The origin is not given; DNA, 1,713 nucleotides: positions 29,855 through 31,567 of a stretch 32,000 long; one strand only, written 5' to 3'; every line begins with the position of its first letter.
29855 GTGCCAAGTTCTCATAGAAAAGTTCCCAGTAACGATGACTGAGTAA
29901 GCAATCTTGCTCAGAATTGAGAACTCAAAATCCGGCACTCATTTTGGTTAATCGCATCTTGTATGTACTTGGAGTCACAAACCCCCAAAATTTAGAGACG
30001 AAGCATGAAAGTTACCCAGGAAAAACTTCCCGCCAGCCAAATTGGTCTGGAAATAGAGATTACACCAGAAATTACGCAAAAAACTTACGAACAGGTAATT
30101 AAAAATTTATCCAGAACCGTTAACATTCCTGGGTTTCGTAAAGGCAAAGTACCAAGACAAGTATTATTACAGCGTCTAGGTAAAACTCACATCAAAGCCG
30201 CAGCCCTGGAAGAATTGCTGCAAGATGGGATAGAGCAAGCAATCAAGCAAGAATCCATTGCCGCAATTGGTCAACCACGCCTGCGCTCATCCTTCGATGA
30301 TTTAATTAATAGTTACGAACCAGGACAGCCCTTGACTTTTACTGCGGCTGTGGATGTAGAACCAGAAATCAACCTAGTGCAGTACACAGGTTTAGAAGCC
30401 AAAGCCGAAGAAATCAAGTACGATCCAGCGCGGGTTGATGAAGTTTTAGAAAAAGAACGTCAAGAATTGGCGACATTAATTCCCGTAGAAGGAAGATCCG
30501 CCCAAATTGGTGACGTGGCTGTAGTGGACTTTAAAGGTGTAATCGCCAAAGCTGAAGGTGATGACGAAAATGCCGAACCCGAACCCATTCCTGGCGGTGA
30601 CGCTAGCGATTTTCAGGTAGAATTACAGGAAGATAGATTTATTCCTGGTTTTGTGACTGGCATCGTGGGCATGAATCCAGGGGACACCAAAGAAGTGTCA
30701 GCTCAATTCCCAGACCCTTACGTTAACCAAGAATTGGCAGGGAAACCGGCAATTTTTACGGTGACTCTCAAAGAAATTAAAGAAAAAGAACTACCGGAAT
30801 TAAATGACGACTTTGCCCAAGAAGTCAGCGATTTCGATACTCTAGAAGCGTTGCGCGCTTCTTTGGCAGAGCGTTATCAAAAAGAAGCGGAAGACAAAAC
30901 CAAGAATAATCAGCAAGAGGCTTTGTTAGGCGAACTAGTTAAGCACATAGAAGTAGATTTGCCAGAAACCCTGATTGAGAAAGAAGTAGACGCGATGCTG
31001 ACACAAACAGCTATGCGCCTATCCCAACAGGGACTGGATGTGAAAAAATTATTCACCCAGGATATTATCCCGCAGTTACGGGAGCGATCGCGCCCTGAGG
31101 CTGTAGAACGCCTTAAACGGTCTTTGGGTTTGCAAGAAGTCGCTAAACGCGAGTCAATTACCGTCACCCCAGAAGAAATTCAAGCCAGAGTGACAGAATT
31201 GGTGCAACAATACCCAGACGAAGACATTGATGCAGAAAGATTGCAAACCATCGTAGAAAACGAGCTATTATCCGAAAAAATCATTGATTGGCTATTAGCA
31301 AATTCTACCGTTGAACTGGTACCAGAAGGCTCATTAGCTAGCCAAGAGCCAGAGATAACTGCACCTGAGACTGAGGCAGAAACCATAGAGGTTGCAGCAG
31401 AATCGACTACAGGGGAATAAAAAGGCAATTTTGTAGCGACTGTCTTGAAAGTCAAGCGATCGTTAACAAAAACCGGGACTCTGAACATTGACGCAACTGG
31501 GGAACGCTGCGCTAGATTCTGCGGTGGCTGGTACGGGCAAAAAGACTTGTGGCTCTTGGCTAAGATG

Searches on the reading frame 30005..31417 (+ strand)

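Call 75: search_protein_families(library=pfam, proteins=[window:30005-31417:+], max_evalue=0.0001)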
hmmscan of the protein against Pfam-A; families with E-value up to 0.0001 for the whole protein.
window:30005-31417:+ (471 aa): 3 families
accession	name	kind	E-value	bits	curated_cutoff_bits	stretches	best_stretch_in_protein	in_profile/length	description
PF05697.18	Trigger_N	-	1.9e-40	138.9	22.2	1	1-150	1-143/144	Bacterial trigger factor protein (TF)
PF05698.19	Trigger_C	-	1.4e-35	123.2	22.7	1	279-431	1-161/162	Bacterial trigger factor protein (TF) C-terminus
PF00254.34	FKBP_C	-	2.7e-10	40.9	21.1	1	164-256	3-94/94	FKBP-type peptidyl-prolyl cis-trans isomerase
